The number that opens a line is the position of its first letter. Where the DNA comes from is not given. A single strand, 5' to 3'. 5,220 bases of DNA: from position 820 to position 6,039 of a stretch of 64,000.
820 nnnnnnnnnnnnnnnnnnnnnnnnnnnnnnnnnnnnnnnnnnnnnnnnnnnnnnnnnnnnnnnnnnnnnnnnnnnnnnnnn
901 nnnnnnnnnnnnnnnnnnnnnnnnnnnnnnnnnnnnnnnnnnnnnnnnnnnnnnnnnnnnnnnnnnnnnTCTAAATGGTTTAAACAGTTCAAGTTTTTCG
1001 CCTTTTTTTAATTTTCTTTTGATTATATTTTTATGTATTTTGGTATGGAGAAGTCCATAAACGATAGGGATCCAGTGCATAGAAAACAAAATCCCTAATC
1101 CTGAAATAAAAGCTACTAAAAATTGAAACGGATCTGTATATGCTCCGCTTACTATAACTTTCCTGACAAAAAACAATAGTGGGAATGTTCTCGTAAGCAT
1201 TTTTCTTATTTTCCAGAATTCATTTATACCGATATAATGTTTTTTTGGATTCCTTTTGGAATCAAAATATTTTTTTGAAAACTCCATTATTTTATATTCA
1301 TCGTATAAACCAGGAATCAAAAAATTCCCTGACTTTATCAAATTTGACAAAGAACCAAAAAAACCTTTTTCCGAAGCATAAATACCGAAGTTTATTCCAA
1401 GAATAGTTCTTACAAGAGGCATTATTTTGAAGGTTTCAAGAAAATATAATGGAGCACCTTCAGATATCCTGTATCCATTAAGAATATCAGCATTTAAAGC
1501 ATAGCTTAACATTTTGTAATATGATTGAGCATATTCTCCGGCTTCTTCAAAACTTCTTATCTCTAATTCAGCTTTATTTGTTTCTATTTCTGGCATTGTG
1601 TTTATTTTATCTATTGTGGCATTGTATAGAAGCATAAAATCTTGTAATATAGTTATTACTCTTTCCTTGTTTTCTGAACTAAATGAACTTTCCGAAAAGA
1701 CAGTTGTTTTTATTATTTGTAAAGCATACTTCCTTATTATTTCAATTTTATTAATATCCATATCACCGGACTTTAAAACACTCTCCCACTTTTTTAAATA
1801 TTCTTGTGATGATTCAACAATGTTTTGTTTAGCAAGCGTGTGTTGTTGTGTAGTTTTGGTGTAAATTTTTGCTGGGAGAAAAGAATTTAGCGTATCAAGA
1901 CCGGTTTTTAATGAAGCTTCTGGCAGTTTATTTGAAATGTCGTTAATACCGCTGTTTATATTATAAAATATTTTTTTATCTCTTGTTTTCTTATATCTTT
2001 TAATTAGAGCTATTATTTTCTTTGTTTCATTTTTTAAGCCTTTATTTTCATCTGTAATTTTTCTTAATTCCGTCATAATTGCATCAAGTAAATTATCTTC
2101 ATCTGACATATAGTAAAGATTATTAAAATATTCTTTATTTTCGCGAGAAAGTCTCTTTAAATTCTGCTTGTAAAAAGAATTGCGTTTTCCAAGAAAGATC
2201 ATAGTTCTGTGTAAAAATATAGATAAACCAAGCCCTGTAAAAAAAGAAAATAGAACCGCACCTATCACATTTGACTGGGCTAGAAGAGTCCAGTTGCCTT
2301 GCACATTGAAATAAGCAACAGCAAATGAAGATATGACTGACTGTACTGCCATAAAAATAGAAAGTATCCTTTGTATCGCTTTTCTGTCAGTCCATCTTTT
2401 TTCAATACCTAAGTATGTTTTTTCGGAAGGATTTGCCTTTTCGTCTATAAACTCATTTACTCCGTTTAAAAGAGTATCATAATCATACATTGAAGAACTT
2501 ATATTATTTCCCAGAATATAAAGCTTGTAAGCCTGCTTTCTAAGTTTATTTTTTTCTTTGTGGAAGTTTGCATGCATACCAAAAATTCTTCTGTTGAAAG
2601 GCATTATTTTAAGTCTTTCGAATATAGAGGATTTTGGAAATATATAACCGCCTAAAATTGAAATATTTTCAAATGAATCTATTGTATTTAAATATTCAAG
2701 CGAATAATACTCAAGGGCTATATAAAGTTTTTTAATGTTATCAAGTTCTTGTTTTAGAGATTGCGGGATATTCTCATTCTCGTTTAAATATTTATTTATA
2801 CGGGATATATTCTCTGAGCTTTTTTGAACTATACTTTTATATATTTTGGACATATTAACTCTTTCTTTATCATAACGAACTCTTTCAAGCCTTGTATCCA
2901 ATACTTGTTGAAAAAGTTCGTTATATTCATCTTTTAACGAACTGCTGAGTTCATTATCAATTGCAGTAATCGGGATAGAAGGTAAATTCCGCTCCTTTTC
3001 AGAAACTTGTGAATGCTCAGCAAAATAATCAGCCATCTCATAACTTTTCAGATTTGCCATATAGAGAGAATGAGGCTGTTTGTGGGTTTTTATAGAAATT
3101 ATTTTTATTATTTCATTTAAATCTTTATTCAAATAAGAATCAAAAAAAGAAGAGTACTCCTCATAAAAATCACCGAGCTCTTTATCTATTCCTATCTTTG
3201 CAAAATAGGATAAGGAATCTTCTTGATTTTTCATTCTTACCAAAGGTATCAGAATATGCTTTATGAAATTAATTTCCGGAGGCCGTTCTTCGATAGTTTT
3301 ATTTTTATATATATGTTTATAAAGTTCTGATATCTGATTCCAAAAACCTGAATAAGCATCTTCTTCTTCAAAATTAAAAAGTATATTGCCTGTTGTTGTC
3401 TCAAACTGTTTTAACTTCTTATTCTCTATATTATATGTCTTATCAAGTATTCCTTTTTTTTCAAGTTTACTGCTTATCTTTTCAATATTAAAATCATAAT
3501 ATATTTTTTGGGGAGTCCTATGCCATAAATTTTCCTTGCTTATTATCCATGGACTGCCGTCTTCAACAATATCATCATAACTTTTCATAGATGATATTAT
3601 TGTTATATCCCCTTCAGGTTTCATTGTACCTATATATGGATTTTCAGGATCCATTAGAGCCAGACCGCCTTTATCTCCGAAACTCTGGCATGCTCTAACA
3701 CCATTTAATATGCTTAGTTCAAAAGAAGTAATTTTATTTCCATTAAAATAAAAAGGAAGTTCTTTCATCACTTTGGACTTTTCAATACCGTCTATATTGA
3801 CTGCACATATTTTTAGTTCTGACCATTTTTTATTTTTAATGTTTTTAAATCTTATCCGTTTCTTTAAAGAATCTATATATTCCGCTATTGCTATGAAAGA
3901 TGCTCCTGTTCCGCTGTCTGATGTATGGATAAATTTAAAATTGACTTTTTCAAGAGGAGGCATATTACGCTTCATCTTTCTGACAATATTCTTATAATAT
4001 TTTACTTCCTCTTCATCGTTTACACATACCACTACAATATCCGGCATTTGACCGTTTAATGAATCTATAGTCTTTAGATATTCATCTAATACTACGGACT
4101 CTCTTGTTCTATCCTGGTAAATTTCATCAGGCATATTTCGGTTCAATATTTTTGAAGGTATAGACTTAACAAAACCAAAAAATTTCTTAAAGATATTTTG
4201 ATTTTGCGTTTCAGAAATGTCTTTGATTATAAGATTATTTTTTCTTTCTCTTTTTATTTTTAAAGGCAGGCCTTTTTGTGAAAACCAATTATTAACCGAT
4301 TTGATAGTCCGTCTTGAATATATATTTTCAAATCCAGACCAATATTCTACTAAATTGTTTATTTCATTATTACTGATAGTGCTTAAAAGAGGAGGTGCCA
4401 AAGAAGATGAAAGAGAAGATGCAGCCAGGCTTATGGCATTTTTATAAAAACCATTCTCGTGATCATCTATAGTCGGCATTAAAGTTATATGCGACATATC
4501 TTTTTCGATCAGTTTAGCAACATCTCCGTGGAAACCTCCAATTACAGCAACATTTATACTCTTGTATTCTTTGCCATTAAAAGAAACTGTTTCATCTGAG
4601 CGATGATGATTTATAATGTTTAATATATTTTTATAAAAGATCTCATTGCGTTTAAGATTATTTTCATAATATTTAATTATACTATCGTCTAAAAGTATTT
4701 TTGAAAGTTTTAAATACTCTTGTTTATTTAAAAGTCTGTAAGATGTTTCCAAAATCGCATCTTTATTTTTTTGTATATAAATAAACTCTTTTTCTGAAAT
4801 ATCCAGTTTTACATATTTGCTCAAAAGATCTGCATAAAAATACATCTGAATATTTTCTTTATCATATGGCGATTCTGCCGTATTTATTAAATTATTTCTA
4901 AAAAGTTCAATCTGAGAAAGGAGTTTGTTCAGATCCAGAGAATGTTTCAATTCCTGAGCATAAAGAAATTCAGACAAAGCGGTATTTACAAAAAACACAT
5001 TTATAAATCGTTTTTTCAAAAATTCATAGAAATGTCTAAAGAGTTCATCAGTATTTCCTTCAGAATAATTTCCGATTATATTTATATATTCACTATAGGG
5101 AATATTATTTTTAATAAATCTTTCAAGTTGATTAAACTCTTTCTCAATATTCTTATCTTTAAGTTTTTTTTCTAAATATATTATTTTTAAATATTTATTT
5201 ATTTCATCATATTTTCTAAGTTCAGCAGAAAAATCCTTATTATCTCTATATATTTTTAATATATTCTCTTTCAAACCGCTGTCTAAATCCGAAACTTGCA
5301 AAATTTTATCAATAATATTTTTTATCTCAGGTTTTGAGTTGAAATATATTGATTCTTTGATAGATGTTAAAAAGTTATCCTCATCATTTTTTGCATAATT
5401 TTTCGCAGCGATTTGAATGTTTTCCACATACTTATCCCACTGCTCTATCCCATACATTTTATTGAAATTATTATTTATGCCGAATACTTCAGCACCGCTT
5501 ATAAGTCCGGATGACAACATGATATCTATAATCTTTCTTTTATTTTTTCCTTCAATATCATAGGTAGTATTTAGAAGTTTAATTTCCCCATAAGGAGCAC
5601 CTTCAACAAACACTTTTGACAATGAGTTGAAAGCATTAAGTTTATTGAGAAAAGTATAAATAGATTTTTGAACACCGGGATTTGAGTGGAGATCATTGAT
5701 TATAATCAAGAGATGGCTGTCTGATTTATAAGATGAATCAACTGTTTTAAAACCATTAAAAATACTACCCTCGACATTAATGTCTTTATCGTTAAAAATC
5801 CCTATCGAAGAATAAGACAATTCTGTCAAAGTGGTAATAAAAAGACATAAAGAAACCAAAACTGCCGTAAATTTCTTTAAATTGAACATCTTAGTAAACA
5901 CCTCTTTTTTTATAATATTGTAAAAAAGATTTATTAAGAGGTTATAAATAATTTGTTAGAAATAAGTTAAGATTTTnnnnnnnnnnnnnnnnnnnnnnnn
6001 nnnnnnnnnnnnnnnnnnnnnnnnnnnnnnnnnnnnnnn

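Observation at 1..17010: Two giant paralogs share an N-terminal module and bracket glnA and a PhoH2-PHP pair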

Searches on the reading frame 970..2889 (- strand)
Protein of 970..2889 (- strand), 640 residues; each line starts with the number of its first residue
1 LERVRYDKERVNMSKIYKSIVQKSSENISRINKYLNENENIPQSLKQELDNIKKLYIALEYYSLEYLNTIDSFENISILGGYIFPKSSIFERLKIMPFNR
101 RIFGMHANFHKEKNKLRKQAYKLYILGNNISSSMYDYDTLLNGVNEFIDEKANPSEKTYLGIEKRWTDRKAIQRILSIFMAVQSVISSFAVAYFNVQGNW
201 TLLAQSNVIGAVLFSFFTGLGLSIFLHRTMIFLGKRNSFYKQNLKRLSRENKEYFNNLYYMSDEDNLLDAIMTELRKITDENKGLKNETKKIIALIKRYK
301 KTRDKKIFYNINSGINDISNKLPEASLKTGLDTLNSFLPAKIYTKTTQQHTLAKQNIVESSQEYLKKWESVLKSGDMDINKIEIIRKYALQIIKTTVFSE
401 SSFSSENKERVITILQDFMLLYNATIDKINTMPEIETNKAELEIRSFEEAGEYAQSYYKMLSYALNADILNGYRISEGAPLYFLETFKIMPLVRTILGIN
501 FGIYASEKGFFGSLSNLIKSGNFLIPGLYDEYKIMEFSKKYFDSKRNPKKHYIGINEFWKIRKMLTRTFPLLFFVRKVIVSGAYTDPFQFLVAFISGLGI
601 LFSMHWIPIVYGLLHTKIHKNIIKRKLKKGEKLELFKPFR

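Call 24: search_protein_families(library=pfam, proteins=[window:970-2889:-], max_evalue=10)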
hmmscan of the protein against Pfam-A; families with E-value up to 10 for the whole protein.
window:970-2889:- (640 aa): 6 families
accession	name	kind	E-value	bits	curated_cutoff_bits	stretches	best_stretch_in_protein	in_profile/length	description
PF13632.12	Glyco_trans_2_3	-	0.0085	16.4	27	2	148-216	5-73/198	Glycosyl transferase family group 2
PF04716.19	ETC_C1_NDUFA5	-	0.019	15.2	27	1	331-375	20-63/67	ETC complex I subunit conserved region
PF05302.16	DUF720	-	0.068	13.5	25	1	16-71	9-63/125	Protein of unknown function (DUF720)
PF14780.11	NEPRO_N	-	0.2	11.7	24.9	1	271-358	28-115/185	Nucleolus and neural progenitor protein, N-terminal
PF24838.2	8xMP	-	0.55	10.5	30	1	559-610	19-70/136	Octameric membrane protein family (8xMP)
PF16088.10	BORCS7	-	1.7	9.3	27.3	1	11-76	29-96/103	BLOC-1-related complex sub-unit 7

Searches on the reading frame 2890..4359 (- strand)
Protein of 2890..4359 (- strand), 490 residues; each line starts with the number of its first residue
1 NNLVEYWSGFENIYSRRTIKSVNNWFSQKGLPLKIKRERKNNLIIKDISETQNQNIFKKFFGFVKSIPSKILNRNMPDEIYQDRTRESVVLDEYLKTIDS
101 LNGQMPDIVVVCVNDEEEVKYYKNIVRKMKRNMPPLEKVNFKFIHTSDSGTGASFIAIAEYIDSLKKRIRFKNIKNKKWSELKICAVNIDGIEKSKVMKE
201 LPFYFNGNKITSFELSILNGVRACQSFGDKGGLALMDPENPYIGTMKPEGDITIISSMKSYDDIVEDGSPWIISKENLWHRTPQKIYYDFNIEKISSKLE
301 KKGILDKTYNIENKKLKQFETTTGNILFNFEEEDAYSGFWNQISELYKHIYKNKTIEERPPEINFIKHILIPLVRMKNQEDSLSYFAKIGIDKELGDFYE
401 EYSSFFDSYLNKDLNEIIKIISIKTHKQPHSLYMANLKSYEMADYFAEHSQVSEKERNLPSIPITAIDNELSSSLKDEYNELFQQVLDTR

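Call 24: search_protein_families(library=pfam, proteins=[window:2890-4359:-], max_evalue=10)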
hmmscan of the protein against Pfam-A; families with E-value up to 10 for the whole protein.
window:2890-4359:- (490 aa): 1 family
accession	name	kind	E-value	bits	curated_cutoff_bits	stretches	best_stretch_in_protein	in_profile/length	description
PF07177.19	Neuralized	-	0.077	13.3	23.3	1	61-128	58-119/149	Neuralized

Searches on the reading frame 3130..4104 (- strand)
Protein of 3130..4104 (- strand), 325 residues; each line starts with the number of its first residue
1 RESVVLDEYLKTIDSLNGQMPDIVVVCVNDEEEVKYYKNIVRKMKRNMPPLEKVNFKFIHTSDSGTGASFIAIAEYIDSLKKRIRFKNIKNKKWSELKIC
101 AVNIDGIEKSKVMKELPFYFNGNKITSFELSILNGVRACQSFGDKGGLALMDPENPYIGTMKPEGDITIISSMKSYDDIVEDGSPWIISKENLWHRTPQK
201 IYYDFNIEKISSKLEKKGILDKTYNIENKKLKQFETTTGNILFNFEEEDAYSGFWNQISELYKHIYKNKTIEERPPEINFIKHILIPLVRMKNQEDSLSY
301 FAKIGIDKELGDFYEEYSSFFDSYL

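Call 72: search_solved_structures(query=A6, max_evalue=10, show_alignments=2)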
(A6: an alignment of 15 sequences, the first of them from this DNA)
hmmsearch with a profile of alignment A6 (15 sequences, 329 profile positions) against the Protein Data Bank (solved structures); distinct sequences matched with E-value up to 10: 7.
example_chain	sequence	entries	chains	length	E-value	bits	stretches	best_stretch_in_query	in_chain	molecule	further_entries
7zy9_A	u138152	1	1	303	0.19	13.8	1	109-142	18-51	Endochitinase 33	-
7zya_A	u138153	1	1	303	0.19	13.8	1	109-142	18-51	Endochitinase 33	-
7nzz_A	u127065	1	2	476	0.28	13.3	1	230-318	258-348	Cell division control protein 25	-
2gkg_A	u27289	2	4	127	0.47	12.5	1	22-66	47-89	response regulator homolog | Response regulator FrzS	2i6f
2nt4_A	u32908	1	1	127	0.49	12.5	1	22-66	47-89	Response regulator homolog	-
2nt3_A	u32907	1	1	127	0.55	12.3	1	22-66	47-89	Response regulator homolog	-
9ckx_A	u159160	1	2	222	1.2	11.2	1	22-66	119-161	Ubiquitin-domain-containing protein,Response regulator FrzS,Vesicle-associated membrane pr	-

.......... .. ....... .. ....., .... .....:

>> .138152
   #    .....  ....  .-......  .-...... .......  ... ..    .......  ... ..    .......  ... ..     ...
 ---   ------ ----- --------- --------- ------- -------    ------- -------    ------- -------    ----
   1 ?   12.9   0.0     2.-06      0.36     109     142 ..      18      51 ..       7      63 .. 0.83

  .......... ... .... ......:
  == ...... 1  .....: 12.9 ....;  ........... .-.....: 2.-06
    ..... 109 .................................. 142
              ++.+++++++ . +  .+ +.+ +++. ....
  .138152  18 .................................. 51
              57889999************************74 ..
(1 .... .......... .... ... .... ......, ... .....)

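Call 73: search_protein_families(library=pfam, alignment_id=A6, max_evalue=1)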
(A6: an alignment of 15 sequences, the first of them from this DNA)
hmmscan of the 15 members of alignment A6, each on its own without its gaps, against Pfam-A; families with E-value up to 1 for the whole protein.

A. member 1, seq(325 aa): 0 families

B. families by the number of members that match (of 15 scanned): 8 families
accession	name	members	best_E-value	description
PF13848.12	Thioredoxin_6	1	0.011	Thioredoxin-like domain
PF21786.3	Bflower_3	1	0.031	6-fold beta flower protein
PF02938.19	GAD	1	0.097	GAD domain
PF00763.28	THF_DHG_CYH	1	0.1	Tetrahydrofolate dehydrogenase/cyclohydrolase, catalytic domain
PF02885.22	Glycos_trans_3N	1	0.15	Glycosyl transferase family, helical bundle domain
PF17476.7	Binary_toxB_3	1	0.16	Clostridial binary toxin B/anthrax toxin PA domain 3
PF13516.12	LRR_6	1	0.17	Leucine Rich repeat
PF01030.30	Recep_L_domain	1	0.18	Receptor L domain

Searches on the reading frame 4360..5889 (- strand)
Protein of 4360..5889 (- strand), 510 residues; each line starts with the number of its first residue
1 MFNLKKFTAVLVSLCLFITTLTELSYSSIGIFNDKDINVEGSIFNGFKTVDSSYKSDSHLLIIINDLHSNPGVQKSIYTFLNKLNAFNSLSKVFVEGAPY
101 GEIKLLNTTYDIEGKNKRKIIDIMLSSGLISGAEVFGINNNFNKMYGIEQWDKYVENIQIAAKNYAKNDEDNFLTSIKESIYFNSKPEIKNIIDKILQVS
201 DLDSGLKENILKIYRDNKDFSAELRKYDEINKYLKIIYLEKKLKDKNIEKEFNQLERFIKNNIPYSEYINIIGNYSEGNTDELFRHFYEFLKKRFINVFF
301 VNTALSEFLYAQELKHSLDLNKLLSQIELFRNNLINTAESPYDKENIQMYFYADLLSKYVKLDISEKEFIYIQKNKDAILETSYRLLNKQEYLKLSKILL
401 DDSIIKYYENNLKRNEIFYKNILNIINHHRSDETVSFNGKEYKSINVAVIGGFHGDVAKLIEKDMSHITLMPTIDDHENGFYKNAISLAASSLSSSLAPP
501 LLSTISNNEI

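Call 24: search_protein_families(library=pfam, proteins=[window:4360-5889:-], max_evalue=10)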
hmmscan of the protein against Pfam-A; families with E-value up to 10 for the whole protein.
window:4360-5889:- (510 aa): 3 families
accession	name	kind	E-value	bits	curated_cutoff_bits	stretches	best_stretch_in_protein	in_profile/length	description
PF21064.2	Reovirus_L2_N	-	0.017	15.6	27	1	257-318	72-134/142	Reovirus core-spike protein lambda-2 (L2), N-terminal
PF01798.23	Nop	-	0.32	10.9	25.4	1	247-336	19-105/228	snoRNA binding domain, fibrillarin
PF14556.11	AF2331-like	-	5.2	8.1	27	1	134-195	30-90/91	AF2331-like protein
